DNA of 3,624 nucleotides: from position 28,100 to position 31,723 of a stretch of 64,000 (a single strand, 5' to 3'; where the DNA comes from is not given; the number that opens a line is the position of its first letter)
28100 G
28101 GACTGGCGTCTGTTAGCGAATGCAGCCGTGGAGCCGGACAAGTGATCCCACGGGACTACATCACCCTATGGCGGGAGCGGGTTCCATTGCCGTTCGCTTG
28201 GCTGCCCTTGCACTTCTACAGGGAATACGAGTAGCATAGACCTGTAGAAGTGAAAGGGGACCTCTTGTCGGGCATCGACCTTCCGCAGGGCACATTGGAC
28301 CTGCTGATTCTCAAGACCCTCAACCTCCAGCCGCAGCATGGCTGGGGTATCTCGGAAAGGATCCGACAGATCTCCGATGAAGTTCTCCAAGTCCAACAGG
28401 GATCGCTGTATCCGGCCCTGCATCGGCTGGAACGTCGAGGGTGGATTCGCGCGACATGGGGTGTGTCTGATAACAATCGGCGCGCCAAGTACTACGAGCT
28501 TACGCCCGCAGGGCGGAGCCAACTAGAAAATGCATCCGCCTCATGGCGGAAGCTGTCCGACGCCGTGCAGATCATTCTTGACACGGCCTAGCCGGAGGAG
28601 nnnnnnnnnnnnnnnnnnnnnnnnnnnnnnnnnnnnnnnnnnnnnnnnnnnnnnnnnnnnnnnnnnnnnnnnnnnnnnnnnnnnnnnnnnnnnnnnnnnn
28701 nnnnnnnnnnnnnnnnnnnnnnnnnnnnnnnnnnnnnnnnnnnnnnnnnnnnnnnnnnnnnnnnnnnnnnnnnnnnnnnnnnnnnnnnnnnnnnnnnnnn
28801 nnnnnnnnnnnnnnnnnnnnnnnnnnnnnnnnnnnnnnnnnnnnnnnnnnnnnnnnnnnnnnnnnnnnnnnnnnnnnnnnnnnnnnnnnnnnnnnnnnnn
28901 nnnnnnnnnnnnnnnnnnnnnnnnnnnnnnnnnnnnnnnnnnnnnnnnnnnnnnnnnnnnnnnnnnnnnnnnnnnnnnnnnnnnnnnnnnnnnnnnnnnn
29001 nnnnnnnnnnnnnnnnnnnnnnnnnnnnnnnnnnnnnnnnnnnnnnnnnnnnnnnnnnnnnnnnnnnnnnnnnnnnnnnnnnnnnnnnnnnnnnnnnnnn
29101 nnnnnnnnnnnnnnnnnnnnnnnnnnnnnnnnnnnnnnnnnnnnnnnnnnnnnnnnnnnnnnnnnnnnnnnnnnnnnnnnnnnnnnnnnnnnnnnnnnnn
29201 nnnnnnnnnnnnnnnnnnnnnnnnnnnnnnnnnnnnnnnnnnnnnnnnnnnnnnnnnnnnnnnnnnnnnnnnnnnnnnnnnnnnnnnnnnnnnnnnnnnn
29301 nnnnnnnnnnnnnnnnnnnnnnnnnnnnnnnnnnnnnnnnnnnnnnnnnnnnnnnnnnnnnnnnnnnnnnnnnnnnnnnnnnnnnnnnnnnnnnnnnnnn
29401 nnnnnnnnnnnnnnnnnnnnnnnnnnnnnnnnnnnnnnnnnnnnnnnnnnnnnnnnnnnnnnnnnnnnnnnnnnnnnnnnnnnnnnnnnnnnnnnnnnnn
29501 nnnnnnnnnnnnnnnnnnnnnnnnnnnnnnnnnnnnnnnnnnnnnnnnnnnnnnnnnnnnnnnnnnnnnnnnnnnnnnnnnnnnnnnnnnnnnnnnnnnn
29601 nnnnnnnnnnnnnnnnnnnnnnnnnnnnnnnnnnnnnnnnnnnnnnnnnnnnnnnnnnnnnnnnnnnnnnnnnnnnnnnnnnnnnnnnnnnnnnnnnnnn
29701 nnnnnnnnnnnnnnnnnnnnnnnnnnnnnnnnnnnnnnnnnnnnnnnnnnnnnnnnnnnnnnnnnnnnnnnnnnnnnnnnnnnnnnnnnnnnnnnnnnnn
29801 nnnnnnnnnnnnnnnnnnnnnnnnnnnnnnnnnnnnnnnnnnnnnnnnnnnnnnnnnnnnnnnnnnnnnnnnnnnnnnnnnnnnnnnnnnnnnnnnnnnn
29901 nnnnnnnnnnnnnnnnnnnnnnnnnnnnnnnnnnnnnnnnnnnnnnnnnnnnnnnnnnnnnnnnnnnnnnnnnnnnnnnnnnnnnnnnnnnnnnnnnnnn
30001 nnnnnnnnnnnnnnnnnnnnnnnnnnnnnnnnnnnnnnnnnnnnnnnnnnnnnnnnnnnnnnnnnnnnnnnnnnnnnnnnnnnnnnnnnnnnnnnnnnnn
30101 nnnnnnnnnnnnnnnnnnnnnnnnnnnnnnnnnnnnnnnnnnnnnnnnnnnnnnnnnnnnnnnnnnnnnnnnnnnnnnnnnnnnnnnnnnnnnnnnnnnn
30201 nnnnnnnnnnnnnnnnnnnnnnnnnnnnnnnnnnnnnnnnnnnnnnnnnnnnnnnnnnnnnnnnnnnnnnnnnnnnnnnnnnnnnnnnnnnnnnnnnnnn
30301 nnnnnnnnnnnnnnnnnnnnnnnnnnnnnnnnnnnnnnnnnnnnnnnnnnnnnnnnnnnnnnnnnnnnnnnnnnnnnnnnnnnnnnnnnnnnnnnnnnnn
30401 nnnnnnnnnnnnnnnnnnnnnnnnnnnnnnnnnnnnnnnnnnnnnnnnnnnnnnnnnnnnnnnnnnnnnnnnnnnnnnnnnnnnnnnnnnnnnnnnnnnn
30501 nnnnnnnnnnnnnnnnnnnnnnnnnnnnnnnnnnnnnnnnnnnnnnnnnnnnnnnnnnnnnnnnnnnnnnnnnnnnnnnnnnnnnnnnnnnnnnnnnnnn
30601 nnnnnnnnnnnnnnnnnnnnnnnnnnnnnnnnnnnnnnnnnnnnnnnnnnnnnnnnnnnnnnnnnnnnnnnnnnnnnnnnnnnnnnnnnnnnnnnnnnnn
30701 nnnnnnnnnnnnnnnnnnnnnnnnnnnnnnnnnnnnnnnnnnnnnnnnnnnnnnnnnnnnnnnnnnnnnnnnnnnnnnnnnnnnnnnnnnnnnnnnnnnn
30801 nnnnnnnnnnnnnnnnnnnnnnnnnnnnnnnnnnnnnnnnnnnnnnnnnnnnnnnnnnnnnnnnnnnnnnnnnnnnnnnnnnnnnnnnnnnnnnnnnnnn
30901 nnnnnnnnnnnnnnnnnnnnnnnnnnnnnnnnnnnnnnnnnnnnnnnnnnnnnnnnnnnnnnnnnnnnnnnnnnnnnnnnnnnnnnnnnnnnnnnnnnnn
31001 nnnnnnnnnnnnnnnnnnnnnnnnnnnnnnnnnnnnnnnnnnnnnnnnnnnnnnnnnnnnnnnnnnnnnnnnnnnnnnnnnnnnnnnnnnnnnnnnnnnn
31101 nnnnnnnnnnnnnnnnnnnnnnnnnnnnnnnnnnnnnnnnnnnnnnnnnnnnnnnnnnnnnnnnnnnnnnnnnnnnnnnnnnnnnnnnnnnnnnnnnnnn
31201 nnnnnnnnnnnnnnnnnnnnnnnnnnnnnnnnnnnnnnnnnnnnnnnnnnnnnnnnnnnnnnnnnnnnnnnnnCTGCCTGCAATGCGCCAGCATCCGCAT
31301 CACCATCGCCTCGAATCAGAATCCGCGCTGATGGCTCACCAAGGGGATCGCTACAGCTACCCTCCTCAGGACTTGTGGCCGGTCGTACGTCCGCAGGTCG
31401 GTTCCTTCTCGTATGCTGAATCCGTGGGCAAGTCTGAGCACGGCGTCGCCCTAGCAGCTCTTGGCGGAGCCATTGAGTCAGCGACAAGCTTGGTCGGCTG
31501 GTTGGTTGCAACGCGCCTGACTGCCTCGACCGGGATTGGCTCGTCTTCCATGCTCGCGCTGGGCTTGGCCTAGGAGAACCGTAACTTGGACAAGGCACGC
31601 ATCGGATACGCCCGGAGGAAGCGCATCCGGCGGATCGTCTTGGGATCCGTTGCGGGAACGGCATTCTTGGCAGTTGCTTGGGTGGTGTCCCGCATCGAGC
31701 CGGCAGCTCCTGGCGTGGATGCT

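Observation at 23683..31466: Old tandem duplication of an AbiE-PadR-ADOP block, followed by microhomology-flanked loss of the AbiEii toxin gene from the second unit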

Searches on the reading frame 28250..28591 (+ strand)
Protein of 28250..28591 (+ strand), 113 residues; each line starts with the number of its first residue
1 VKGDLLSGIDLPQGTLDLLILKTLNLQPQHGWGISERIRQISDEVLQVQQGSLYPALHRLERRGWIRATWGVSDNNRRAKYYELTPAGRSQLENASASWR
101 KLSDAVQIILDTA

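Call 8: search_protein_families(library=pfam, proteins=[window:28250-28591:+], max_evalue=0.01)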
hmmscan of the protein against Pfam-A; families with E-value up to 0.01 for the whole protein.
window:28250-28591:+ (113 aa): 3 families
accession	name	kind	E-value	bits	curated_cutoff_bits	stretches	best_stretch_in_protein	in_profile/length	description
PF03551.20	PadR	-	2.9e-22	78.9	27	1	20-93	1-74/75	Transcriptional regulator PadR-like family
PF13463.12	HTH_27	-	0.00016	22.3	22.2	1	16-88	4-68/68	Winged helix DNA-binding domain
PF13601.12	HTH_34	-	0.0014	19.2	27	1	44-95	22-72/80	Winged helix DNA-binding domain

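Call 9: search_protein_families(library=ncbifam, proteins=[window:28250-28591:+], max_evalue=0.01)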
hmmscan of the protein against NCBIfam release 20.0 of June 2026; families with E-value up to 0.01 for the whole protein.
window:28250-28591:+ (113 aa): 8 families
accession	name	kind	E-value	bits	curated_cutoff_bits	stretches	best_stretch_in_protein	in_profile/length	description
TIGR03433.1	padR_acidobact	paralog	1.1e-45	153.8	101.8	1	13-111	2-100/101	PadR family transcriptional regulator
NF006931.0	PRK09416.1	equivalog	1.3e-12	48.1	112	1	19-97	47-120/135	PadR family transcriptional regulator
NF053635.1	TransRegRv3488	equivalog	1.5e-08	34.8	140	1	14-105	7-94/98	Rv3488 family transcriptional regulator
TIGR02719.1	repress_PhaQ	equivalog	2.4e-06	27.9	139.35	1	18-103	30-110/138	poly-beta-hydroxybutyrate-responsive repressor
TIGR04176.1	MarR_EPS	equivalog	0.00052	20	88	1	20-92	9-74/105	MarR family EPS-associated transcriptional regulator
NF041230.1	BagL_FevM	exception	0.0012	18.8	230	1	48-108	66-124/145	MarR family transcriptional regulator BagL/FevM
NF052638.1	TransRegOhrRVib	equivalog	0.0024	17.6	200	1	44-97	59-110/141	transcriptional regulator OhrR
NF053777.1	Saro0803TransReg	equivalog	0.0073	16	200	1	45-99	60-112/140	Saro_0803 family transcriptional regulator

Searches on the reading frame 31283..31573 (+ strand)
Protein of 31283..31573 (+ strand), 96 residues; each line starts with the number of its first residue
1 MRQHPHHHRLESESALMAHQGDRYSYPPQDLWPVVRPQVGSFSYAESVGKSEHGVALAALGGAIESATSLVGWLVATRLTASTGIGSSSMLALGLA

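Call 8: search_protein_families(library=pfam, proteins=[window:31283-31573:+], max_evalue=0.01)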
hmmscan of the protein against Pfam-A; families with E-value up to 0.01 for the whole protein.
window:31283-31573:+ (96 aa): 0 families

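Call 9: search_protein_families(library=ncbifam, proteins=[window:31283-31573:+], max_evalue=0.01)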
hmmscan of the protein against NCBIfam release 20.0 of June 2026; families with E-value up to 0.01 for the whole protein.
window:31283-31573:+ (96 aa): 0 families

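Call 45: find_homologous_proteins(query=window:31283-31573:+, max_evalue=0.001)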
Query window:31283-31573:+ (96 aa): 4 proteins with E <= 0.001 among 49 candidates.
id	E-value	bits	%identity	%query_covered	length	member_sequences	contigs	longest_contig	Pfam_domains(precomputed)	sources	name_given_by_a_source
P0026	4.6e-52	192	96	100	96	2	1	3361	-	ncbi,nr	ncbi:MAG: hypothetical protein OXJ37_12050 [Bryobacterales bacterium]|nr:hypothetical protein [Bryob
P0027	5.8e-44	166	84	100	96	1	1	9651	-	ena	-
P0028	2.6e-38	148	76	100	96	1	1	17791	-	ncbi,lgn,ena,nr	ncbi:MAG: hypothetical protein OXJ37_08120 [Bryobacterales bacterium]|nr:hypothetical protein [Bryob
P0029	1.8e-30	123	79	83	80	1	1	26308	-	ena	-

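Call 47: find_encoding_contigs(protein=P0028, flank=10000, max_places=3)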
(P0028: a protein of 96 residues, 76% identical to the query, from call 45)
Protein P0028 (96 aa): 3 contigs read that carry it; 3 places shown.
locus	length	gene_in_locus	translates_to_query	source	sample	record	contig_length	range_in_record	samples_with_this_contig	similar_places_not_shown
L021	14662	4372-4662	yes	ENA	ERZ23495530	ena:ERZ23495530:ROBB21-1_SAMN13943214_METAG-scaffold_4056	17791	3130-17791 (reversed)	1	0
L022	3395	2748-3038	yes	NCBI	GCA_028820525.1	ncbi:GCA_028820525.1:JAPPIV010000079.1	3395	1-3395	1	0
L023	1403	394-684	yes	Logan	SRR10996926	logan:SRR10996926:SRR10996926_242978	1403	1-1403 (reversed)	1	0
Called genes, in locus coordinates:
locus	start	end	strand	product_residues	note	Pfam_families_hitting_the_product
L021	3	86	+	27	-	?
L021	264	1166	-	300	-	-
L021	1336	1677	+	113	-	PF03551:PadR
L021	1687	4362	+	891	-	PF12704:MacB_PCD, PF02687:FtsX, PF12704:MacB_PCD, PF02687:FtsX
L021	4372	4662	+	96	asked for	-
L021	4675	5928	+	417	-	PF25919:BSH_CusB, PF25973:BSH_CzcB (weak), PF26077:BSH_Fcp1 (faint)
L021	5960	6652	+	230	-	PF00005:ABC_tran, PF13304:AAA_21 (faint)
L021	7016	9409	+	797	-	PF07715:Plug (weak), PF00593:TonB_dep_Rec_b-barrel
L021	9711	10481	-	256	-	PF05685:Uma2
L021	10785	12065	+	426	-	PF07586:HXXSHH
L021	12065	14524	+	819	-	PF07626:PSD3, PF07637:PSD5, PF07631:PSD4, PF07627:PSCyt3, PF07624:PSD2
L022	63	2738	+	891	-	PF12704:MacB_PCD, PF02687:FtsX, PF12704:MacB_PCD, PF02687:FtsX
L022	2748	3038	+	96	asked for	-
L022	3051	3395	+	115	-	?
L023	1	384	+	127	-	?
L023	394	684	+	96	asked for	-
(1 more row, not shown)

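Call 48: find_encoding_contigs(protein=P0029, flank=10000, max_places=3)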
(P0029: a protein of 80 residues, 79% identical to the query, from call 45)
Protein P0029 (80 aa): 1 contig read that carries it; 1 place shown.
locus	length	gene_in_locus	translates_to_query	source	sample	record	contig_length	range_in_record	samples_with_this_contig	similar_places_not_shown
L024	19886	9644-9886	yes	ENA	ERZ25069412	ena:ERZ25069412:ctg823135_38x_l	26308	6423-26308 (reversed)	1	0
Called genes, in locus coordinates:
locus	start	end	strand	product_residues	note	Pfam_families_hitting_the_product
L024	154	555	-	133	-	PF15919:HicB_lk_antitox, PF15970:HicB-like_2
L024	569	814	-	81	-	PF07927:HicA_toxin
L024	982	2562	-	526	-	PF13490:zf-HC2 (weak), PF04519:Bactofilin (faint), PF26514:DUF8173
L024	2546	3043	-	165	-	PF04542:Sigma70_r2, PF08281:Sigma70_r4_2, PF04545:Sigma70_r4 (weak)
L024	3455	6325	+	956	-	-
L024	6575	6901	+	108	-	PF13463:HTH_27 (weak), PF03551:PadR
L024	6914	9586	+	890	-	PF12704:MacB_PCD, PF02687:FtsX, PF12704:MacB_PCD, PF02687:FtsX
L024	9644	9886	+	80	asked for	-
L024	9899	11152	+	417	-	PF25919:BSH_CusB, PF25973:BSH_CzcB (weak)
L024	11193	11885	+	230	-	PF00005:ABC_tran, PF13304:AAA_21 (faint)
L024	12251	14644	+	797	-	PF07715:Plug (weak), PF00593:TonB_dep_Rec_b-barrel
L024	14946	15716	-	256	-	PF05685:Uma2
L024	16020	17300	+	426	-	PF07586:HXXSHH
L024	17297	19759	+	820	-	PF07626:PSD3, PF07637:PSD5, PF07631:PSD4, PF07627:PSCyt3, PF07624:PSD2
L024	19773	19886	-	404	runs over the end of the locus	PF02661:Fic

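Call 49: find_encoding_contigs(protein=P0027, flank=10000, max_places=3)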
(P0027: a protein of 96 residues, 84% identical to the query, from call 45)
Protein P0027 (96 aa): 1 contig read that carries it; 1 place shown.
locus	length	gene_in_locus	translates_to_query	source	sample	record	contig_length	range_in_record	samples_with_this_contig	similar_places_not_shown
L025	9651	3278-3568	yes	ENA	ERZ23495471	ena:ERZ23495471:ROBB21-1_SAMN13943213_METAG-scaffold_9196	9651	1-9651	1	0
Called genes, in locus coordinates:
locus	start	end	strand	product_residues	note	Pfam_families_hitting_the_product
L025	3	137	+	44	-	?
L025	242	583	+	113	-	PF13463:HTH_27 (weak), PF03551:PadR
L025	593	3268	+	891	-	PF12704:MacB_PCD, PF02687:FtsX, PF12704:MacB_PCD, PF02687:FtsX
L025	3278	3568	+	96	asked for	-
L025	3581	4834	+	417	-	PF25917:BSH_RND (faint), PF25919:BSH_CusB, PF25973:BSH_CzcB (weak), PF25984:BSH_YknX (faint)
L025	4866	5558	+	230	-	PF00005:ABC_tran, PF13304:AAA_21 (faint)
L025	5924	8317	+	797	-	PF07715:Plug (weak), PF00593:TonB_dep_Rec_b-barrel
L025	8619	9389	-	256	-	PF05685:Uma2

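Call 50: find_encoding_contigs(protein=P0026, flank=10000, max_places=3)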
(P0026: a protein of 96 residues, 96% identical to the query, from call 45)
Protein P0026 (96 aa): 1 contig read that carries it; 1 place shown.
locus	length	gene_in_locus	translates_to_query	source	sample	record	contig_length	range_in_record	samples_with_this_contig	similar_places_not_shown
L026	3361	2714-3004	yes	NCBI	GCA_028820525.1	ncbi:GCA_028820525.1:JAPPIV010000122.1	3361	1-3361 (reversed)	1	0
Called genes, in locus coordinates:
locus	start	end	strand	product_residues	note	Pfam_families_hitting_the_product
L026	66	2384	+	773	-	PF12704:MacB_PCD, PF02687:FtsX, PF12704:MacB_PCD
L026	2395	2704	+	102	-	PF02687:FtsX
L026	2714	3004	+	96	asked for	-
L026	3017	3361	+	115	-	?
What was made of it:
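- The relatives are all metagenome-assembled genomes, and some of their contigs break at this locus (L022, L025, L026; calls 47, 49, 50).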
